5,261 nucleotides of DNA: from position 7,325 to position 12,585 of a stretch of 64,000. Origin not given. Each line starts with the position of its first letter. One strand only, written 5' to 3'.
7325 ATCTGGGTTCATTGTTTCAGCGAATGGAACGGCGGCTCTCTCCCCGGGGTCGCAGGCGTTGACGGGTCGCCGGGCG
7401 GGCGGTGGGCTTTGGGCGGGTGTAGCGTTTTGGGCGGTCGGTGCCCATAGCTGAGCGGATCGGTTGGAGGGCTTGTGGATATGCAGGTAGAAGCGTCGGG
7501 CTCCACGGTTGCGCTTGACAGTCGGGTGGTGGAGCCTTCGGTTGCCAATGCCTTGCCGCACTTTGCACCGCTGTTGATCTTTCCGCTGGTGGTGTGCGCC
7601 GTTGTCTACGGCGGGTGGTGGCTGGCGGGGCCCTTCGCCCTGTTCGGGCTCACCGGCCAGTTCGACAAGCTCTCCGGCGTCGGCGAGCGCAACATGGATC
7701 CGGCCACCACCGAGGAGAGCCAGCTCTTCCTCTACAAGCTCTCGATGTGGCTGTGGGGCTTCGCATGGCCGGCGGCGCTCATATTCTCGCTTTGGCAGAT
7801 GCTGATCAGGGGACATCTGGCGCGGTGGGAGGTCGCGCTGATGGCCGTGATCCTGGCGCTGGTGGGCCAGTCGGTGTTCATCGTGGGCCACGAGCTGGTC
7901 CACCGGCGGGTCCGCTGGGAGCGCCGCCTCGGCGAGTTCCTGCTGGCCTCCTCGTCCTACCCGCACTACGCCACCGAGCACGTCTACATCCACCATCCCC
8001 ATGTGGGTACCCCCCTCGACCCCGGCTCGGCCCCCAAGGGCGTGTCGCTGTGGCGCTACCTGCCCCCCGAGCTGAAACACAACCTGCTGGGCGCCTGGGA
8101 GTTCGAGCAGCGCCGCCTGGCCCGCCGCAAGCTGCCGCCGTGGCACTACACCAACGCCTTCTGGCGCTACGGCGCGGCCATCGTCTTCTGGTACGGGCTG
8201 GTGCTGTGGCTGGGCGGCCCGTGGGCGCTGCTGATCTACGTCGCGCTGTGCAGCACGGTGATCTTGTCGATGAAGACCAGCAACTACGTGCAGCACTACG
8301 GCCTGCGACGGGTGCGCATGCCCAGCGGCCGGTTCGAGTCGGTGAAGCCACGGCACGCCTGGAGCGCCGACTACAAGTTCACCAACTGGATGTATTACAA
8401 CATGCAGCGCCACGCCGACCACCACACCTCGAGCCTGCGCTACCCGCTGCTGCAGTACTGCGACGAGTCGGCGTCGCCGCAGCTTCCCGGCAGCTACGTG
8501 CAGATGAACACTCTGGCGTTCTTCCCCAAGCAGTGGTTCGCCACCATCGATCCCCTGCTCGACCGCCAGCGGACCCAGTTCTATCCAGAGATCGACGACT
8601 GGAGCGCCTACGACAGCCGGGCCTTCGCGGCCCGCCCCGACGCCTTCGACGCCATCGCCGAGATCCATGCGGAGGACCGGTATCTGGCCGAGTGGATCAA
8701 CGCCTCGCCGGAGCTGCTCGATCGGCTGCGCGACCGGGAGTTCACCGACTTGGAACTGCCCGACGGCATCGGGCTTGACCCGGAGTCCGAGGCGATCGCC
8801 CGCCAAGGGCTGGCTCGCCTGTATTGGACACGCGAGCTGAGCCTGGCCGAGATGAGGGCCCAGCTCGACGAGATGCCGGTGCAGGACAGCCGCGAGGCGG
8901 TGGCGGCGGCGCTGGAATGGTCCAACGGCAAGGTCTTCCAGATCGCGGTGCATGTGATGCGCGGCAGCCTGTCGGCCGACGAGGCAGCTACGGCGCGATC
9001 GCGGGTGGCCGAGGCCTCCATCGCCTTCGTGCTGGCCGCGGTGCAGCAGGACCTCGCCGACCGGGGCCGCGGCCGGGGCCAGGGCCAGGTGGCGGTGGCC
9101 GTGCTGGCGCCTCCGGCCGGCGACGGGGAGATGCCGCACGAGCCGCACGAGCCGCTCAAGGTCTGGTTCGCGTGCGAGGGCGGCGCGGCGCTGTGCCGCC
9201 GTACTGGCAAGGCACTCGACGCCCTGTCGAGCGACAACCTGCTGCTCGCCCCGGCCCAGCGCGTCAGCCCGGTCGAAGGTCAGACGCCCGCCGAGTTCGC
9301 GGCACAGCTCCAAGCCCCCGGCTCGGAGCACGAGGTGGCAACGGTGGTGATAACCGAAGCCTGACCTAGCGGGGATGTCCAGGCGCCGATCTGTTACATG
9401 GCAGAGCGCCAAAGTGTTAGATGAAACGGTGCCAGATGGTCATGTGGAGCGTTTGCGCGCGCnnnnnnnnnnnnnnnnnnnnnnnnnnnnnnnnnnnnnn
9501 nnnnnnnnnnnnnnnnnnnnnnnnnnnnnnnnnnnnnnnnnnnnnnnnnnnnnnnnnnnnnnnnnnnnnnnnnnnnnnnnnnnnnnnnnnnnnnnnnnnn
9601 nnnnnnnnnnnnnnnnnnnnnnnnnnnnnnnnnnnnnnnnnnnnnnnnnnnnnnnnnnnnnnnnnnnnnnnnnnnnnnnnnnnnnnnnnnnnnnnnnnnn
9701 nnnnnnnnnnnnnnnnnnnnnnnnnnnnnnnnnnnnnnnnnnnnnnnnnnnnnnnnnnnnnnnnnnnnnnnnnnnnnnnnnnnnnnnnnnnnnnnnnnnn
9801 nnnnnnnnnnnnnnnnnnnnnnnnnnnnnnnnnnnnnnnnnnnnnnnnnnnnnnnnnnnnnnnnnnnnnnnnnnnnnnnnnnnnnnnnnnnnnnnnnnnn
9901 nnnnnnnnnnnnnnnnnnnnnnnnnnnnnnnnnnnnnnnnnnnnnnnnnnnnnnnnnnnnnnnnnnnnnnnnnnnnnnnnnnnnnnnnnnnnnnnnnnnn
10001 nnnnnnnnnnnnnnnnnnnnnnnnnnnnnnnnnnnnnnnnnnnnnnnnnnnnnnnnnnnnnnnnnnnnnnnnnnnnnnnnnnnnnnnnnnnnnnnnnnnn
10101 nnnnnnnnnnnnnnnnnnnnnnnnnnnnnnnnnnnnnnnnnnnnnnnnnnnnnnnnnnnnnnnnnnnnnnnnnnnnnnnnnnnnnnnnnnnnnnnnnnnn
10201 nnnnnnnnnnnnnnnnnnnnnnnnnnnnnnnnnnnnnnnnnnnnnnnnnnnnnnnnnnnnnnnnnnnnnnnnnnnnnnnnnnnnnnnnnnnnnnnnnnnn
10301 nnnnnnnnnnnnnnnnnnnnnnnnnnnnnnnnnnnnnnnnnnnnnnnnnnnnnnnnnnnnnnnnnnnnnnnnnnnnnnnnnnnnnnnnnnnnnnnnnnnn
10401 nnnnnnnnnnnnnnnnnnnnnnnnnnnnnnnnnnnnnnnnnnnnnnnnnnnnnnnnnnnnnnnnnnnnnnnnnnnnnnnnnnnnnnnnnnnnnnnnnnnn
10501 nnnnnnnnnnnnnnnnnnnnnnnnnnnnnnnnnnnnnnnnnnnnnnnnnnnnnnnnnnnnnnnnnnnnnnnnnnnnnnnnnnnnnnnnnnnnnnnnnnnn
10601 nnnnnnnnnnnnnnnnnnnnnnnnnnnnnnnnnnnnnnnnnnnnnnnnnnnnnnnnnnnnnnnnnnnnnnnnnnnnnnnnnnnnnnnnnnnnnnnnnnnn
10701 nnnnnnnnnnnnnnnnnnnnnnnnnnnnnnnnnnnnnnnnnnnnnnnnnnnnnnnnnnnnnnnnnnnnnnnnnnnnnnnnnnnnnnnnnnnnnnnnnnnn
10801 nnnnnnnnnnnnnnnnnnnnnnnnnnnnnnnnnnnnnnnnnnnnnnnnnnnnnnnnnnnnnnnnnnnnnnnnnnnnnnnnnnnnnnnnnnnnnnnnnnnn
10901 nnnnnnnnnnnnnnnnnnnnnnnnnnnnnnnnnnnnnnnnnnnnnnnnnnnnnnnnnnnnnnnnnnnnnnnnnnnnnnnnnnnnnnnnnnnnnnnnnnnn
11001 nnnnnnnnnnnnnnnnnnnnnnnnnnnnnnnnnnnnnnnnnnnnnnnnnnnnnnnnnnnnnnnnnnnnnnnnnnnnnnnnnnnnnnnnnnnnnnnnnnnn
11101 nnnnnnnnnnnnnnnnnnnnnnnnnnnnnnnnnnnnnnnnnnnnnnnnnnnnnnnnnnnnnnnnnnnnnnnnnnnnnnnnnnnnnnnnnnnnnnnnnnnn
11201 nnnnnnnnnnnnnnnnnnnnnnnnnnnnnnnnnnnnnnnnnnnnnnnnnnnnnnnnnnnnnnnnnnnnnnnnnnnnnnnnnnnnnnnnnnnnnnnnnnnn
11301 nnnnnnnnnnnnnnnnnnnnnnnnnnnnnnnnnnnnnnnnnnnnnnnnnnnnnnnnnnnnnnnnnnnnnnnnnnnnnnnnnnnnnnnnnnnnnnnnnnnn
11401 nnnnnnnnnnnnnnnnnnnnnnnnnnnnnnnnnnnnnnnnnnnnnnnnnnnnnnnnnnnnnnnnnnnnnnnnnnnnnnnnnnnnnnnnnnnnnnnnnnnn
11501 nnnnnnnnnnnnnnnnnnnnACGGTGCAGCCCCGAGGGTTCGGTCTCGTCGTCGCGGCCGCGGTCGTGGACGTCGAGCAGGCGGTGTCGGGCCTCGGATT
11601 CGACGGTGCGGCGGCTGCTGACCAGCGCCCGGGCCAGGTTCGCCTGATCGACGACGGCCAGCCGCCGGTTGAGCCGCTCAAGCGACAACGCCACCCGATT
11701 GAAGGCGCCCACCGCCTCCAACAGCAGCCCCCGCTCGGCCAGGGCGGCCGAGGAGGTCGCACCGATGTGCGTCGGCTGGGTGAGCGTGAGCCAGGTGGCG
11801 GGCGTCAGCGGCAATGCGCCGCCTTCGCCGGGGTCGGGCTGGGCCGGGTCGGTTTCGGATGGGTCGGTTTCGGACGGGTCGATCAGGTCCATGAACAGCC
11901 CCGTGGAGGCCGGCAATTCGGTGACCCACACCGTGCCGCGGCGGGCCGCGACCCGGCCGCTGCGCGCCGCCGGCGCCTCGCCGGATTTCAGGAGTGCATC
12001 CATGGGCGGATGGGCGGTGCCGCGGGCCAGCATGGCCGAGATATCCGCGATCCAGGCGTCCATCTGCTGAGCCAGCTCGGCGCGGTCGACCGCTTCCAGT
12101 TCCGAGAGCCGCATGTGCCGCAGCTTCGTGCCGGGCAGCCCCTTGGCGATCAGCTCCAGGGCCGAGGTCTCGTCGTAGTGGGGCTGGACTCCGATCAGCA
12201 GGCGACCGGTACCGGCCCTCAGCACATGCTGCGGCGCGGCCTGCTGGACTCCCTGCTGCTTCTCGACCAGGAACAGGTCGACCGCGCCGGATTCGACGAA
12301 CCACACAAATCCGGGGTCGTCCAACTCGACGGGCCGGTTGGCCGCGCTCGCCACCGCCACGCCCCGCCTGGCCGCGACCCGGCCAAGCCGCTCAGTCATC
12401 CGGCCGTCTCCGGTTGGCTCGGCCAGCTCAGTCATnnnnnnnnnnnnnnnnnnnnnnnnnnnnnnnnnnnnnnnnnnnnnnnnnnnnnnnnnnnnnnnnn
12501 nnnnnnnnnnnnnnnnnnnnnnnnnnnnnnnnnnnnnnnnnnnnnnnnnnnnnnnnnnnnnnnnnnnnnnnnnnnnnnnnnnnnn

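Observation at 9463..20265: NHLP-leader / YcaO RiPP locus with a five-residue core and a non-canonical enzyme set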

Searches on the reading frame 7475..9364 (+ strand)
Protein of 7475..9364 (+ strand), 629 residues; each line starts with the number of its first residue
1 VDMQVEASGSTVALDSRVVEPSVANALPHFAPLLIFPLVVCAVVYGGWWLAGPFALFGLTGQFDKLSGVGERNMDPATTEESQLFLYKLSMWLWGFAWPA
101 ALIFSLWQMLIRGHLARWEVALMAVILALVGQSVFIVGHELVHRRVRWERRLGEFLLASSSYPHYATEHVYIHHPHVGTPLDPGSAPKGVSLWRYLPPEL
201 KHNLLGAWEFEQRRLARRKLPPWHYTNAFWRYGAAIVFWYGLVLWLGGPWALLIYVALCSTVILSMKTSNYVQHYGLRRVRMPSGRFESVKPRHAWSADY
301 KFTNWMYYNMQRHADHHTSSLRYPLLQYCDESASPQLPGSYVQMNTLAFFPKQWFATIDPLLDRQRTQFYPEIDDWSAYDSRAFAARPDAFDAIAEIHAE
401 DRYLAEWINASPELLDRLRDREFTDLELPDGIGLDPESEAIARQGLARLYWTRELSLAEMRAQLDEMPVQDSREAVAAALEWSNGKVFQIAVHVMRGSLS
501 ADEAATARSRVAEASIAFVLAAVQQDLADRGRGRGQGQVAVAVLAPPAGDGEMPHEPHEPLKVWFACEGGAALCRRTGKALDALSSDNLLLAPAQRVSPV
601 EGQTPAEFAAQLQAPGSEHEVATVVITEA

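Call 40: search_protein_families(library=pfam, proteins=[window:7475-9364:+], max_evalue=0.001)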
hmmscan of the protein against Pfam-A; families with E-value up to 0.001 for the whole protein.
window:7475-9364:+ (629 aa): 1 family
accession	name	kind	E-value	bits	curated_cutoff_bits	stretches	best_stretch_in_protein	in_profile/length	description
PF00487.30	FA_desaturase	-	5.9e-28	98.7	29.7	1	117-346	2-251/253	Fatty acid desaturase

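Call 111: search_protein_families(library=ncbifam, proteins=[window:7475-9364:+], max_evalue=0.00001)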
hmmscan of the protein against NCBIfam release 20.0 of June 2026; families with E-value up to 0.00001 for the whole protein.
window:7475-9364:+ (629 aa): 0 families

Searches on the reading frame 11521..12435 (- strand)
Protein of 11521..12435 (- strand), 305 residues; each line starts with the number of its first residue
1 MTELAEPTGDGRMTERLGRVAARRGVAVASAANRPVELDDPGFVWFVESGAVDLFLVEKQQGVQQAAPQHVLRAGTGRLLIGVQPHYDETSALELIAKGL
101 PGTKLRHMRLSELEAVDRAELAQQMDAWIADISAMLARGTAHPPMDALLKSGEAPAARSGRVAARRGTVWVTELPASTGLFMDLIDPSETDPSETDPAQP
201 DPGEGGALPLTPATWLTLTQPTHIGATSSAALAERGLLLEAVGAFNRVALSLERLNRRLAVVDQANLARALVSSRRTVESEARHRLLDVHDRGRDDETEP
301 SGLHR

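Call 63: search_protein_families(library=pfam, proteins=[window:11521-12435:-], max_evalue=0.01)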
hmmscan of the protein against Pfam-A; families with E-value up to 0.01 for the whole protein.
window:11521-12435:- (305 aa): 0 families

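Call 99: predict_structure(protein=window:11521-12435:-)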
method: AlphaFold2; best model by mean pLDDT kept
length: 305 residues; sequences in the alignment: 1
mean_pLDDT: 39.4   pTM: 0.22
mean pLDDT of the five models: 39.4, 36.1, 32.4, 32.1, 31.0
residues with pLDDT >= 90: 0; 70-90: 14; 50-70: 34; < 50: 257
segments of 3 or more residues with pLDDT < 50: 1-93, 95-198, 200-253, 303-305
pLDDT, mean of each block of 10 residues (from residue 1): 29 35 34 37 37 39 35 35 41 47 37 37 41 36 33 31 30 28 28 39 32 24 30 35 38 47 60 70 73 62 47
secondary structure, 60 per line:
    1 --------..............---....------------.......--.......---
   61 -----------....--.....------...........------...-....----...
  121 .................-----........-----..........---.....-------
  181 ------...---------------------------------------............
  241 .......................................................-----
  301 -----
elements in order: H9-22 E26-29 E42-48 E51-57 E72-75 E78-82 H89-99 E106-108 H110-113 H118-137 H143-150 H156-165 E169-173 H229-295

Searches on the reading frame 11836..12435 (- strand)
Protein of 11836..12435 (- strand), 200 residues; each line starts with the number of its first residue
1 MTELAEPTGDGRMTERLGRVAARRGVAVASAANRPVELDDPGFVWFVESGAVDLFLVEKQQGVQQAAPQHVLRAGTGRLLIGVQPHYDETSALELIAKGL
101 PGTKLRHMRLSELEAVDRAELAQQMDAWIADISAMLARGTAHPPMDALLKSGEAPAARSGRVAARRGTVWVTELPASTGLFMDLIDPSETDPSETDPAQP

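Call 102: search_solved_structures(query=A2, max_evalue=10, show_alignments=2)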
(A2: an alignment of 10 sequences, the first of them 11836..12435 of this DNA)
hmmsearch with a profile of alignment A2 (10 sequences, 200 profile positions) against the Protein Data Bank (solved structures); distinct sequences matched with E-value up to 10: 0.
